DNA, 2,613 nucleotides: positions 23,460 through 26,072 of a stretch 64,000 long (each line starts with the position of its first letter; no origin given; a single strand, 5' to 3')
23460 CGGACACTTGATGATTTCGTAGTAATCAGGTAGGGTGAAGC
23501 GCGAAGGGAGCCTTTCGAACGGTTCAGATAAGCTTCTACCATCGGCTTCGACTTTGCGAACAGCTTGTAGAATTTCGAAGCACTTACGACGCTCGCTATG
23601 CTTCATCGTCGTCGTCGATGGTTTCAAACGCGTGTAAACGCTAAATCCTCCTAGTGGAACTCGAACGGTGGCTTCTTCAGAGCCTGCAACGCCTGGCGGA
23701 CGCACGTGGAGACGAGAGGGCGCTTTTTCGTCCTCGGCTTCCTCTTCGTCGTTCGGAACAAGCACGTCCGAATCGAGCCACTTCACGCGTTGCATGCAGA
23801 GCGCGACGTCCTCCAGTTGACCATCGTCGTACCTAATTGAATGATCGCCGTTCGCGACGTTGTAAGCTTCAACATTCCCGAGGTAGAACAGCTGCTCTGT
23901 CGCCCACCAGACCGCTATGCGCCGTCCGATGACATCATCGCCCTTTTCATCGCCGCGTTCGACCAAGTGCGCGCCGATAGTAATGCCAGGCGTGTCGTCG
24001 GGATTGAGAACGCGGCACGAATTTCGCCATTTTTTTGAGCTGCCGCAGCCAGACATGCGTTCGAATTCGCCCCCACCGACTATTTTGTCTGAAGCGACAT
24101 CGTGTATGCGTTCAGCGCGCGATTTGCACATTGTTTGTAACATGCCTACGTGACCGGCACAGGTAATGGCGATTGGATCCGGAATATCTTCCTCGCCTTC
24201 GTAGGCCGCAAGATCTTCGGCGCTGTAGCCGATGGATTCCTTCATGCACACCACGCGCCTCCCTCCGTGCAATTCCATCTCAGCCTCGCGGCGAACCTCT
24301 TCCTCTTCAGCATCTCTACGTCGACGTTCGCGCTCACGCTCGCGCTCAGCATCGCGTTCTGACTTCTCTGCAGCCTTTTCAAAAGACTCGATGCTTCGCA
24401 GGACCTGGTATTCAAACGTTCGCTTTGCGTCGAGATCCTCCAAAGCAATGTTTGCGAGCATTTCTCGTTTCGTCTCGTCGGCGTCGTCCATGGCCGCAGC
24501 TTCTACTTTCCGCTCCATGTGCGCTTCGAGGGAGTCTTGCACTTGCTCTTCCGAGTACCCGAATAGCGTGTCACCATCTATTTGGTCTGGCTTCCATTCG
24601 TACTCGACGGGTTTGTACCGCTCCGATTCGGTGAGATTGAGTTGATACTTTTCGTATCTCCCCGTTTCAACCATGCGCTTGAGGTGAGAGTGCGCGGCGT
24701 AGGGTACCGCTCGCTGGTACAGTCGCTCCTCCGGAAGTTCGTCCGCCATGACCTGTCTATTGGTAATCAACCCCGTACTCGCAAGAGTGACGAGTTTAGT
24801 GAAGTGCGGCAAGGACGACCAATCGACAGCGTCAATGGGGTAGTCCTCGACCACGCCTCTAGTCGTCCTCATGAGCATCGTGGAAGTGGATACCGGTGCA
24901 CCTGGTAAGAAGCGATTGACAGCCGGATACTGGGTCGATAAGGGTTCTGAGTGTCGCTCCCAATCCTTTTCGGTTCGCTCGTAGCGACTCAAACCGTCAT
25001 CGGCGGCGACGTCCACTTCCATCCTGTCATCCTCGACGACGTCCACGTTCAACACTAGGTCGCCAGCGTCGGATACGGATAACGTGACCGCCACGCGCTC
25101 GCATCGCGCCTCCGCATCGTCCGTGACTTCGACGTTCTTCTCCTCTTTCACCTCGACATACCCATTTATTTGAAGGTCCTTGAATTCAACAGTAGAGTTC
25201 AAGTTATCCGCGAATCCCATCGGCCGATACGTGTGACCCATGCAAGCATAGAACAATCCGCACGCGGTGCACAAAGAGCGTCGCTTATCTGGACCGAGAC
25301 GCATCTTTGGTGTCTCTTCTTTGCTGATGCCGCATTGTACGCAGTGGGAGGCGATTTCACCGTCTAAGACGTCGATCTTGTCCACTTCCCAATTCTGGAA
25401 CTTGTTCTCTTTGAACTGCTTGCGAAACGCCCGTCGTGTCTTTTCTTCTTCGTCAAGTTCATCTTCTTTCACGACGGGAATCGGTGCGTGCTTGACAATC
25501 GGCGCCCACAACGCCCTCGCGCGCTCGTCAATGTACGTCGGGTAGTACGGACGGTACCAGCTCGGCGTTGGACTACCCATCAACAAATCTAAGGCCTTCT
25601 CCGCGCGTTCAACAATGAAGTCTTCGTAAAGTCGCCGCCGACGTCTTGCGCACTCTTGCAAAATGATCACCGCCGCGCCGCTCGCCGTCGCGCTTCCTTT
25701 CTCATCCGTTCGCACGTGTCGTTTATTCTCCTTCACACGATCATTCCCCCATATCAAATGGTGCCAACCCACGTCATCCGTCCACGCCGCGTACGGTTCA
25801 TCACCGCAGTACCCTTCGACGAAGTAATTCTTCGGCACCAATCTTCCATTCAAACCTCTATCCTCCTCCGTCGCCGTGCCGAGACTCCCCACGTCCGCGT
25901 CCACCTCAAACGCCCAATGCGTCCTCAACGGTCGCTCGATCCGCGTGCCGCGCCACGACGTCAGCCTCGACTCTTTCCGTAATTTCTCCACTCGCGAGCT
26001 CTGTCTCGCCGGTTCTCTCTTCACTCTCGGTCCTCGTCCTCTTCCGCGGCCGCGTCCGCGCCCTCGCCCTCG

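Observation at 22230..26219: Unusual chromatin-reader architecture: double bromodomain plus GATA-type zinc finger plus Tudor/Agenet-like module plus (GR)8 repeat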

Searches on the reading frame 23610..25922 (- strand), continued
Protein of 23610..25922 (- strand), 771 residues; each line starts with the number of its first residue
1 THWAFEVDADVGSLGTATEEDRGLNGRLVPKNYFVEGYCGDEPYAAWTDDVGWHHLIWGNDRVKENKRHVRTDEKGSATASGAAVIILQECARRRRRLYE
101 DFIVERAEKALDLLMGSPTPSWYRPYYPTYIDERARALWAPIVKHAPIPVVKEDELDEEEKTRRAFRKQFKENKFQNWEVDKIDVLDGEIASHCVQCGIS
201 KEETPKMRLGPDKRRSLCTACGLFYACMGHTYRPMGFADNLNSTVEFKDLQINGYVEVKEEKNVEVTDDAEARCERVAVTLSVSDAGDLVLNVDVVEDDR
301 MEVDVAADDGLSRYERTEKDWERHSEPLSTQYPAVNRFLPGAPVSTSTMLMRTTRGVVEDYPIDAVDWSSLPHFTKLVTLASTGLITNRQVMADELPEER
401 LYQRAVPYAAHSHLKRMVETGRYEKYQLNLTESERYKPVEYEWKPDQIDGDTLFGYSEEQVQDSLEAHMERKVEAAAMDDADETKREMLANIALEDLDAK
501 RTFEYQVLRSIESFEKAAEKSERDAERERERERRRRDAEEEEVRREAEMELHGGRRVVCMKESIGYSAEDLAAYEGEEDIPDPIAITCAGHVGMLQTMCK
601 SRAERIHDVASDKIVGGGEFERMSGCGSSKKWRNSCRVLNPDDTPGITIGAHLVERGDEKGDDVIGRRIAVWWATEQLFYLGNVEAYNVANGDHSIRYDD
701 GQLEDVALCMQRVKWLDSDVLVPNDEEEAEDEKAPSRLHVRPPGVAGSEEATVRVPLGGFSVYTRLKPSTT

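Call 59: list_cluster_members(proteins=[P0078, P0079, P0082, P0094, P0109, P0112, P0122, P0151, P0170, P0195])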
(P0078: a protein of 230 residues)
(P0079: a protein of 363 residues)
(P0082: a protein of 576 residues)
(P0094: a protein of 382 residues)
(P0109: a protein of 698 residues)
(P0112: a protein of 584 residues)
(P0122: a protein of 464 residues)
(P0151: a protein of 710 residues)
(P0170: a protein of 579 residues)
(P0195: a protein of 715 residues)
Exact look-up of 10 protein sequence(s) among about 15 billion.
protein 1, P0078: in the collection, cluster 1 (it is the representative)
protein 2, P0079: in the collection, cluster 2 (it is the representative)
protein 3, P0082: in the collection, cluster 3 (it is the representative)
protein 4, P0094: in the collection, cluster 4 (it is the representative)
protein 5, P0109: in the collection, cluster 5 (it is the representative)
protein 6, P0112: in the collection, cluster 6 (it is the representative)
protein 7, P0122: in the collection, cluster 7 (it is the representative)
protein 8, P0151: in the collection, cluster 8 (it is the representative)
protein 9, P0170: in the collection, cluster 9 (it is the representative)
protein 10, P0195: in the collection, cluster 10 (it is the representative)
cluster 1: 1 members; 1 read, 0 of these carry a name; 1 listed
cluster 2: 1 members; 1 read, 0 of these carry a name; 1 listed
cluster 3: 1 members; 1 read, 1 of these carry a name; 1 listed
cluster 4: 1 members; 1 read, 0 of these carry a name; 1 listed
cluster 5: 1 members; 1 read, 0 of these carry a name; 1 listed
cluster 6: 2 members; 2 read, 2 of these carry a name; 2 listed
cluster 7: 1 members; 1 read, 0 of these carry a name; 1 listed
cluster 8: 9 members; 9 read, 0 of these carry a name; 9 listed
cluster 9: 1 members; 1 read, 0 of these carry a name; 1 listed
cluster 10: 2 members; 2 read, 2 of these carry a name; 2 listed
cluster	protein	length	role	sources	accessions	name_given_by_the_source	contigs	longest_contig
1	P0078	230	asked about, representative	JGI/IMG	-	-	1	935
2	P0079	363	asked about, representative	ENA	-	-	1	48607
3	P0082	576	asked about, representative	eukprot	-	gene16846-20014_t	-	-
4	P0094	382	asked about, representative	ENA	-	-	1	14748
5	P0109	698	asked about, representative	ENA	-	-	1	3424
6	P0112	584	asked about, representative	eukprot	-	CAMPEP_0196590398 /NCGR_PEP_ID=MMETSP1081-20130531/66525_1 /TAXON_ID=36882 ...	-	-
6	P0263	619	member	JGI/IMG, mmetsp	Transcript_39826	Transcript_39826/g.55310 ORF Transcript_39826/g.55310 Transcript_39826/m.55310 ...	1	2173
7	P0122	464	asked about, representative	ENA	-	-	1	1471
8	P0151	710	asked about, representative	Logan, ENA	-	-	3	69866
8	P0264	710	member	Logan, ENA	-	-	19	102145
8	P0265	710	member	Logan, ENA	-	-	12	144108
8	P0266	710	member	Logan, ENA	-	-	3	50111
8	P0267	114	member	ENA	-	-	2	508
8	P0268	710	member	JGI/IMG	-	-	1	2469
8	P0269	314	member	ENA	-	-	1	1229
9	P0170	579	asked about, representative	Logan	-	-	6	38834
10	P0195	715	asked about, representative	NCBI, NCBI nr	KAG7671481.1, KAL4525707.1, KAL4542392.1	hypothetical protein Ndes2526B_g09356 [Nannochloris sp. 'desiccata'] | hypothetical protein KSW81_003616 [Chlorella desiccata (nom. nud.)]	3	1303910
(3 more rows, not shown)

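Call 62: search_protein_families(library=pfam, proteins=[P0195, P0112, P0151, P0170, P0109, P0082, P0066], max_evalue=0.01)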
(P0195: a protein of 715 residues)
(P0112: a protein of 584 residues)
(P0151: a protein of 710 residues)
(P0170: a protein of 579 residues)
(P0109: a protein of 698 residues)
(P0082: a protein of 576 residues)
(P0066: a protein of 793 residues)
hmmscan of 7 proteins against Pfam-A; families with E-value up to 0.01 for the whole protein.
P0195 (715 aa): 2 families
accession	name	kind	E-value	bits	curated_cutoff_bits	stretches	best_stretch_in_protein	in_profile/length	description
PF21743.3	PTM_DIR17_Tudor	-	0.0066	16.7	27.2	0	239-269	11-41/48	PTM/DIR17-like, Tudor domain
PF01342.26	SAND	-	0.0098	16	22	0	174-200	38-64/76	SAND domain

P0112 (584 aa): 2 families
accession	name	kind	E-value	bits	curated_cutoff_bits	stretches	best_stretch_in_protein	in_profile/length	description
PF21743.3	PTM_DIR17_Tudor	-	2.3e-05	24.5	27.2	1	412-453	1-40/48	PTM/DIR17-like, Tudor domain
PF01342.26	SAND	-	0.00013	22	22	1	327-382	6-62/76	SAND domain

P0151 (710 aa): 2 families
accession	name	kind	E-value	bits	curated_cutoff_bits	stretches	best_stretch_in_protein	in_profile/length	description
PF10513.14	EPL1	-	1.3e-06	29.5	25.4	1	61-127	94-150/166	Enhancer of polycomb-like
PF21743.3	PTM_DIR17_Tudor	-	2.6e-05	24.4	27.2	0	643-668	12-37/48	PTM/DIR17-like, Tudor domain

P0170 (579 aa): 1 family
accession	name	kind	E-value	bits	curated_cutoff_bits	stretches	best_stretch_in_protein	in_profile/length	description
PF01342.26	SAND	-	0.0061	16.6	22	0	162-188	38-64/76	SAND domain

P0109 (698 aa): 2 families
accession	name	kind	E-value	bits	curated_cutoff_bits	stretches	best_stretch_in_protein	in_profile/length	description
PF21743.3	PTM_DIR17_Tudor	-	0.00022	21.4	27.2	1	623-654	10-41/48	PTM/DIR17-like, Tudor domain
PF01342.26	SAND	-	0.0047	17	22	0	563-583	42-62/76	SAND domain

P0082 (576 aa): 0 families

P0066 (793 aa): 1 family
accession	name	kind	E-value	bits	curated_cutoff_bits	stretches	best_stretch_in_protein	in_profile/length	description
PF00320.33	GATA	-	6.8e-10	38.8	26.8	1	397-433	1-35/36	GATA zinc finger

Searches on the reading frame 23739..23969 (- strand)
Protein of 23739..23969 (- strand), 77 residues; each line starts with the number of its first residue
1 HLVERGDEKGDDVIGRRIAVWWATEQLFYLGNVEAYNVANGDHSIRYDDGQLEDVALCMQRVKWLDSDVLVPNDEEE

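Call 43: search_solved_structures(query=window:23739-23969:-, max_evalue=1, show_alignments=3)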
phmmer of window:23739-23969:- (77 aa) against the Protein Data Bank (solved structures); distinct sequences matched with E-value up to 1: 14.
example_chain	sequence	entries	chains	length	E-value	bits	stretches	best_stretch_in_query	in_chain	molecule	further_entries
7de9_A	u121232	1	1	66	1.9e-11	47.3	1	5-65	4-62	Transcriptional regulator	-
1ssf_A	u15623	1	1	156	0.034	17.8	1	8-55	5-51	Transformation related protein 53 binding protein 1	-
4cri_A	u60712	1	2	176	0.06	17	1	9-55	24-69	TUMOR SUPPRESSOR P53-BINDING PROTEIN 1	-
5zcj_C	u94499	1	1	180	0.061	17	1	9-55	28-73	TP53-binding protein 1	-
4rg2_A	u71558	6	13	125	0.07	16.8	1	10-55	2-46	Tumor suppressor p53-binding protein 1 | TP53-binding protein 1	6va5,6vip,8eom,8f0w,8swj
6upt_A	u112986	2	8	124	0.092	16.4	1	10-55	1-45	TP53-binding protein 1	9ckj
3lgf_A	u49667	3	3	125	0.13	15.9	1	11-55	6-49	Tumor suppressor p53-binding protein 1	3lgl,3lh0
8svg_A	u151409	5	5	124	0.13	15.9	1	12-55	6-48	Tumor protein p53 binding protein 1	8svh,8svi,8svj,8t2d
2g3r_A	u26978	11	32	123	0.19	15.4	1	13-55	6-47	Tumor suppressor p53-binding protein 1 | TP53-binding protein 1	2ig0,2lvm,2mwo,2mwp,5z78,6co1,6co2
6my0_A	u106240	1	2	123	0.19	15.4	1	13-55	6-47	TP53-binding protein 1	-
4x34_A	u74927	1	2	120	0.21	15.3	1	13-55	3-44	Tumor suppressor p53-binding protein 1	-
8u4u_A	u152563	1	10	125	0.23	15.2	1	12-55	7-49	TP53-binding protein 1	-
1xni_A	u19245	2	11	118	0.27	14.9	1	14-55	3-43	Tumor suppressor p53-binding protein 1 | TP53-binding protein 1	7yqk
5j26_A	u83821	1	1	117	0.51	14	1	14-55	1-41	Tumor suppressor p53-binding protein 1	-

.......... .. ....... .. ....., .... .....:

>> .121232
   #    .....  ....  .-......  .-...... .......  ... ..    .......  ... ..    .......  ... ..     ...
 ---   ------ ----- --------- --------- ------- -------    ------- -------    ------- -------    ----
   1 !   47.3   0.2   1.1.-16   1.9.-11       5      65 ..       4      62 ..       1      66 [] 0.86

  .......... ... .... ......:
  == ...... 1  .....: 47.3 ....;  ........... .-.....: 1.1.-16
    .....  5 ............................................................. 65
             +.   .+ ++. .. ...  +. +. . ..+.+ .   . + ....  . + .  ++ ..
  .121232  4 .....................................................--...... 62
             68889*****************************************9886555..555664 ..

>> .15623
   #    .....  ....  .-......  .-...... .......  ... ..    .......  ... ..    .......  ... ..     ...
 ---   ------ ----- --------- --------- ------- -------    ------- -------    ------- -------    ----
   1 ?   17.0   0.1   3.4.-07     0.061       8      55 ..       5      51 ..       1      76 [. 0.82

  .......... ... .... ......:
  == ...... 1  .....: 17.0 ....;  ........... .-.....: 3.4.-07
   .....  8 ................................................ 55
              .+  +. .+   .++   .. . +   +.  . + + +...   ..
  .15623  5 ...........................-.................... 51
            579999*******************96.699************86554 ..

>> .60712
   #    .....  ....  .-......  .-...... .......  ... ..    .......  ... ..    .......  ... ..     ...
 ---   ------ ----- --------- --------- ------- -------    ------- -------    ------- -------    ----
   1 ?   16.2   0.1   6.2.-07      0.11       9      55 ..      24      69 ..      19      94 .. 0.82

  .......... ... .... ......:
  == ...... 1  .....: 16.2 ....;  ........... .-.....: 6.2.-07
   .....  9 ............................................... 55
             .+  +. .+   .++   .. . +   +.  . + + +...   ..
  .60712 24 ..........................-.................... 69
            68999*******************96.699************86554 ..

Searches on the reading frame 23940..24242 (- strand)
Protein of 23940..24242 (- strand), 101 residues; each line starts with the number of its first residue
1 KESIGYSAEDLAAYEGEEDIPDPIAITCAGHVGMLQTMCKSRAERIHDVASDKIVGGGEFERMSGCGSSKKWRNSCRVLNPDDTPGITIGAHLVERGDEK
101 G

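Call 17: search_solved_structures(query=A3, max_evalue=10, show_alignments=3)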
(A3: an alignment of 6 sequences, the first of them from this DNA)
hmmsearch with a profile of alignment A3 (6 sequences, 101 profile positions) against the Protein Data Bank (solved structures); distinct sequences matched with E-value up to 10: 3.
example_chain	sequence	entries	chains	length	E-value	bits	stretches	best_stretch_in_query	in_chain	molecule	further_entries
8j70_A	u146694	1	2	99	0.019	18.2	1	24-78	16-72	Nuclear body protein SP140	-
8j71_A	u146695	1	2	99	0.048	16.9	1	24-78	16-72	Nuclear body protein SP140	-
7l5a_A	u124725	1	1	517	2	11.7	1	18-47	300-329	Bacteriophytochrome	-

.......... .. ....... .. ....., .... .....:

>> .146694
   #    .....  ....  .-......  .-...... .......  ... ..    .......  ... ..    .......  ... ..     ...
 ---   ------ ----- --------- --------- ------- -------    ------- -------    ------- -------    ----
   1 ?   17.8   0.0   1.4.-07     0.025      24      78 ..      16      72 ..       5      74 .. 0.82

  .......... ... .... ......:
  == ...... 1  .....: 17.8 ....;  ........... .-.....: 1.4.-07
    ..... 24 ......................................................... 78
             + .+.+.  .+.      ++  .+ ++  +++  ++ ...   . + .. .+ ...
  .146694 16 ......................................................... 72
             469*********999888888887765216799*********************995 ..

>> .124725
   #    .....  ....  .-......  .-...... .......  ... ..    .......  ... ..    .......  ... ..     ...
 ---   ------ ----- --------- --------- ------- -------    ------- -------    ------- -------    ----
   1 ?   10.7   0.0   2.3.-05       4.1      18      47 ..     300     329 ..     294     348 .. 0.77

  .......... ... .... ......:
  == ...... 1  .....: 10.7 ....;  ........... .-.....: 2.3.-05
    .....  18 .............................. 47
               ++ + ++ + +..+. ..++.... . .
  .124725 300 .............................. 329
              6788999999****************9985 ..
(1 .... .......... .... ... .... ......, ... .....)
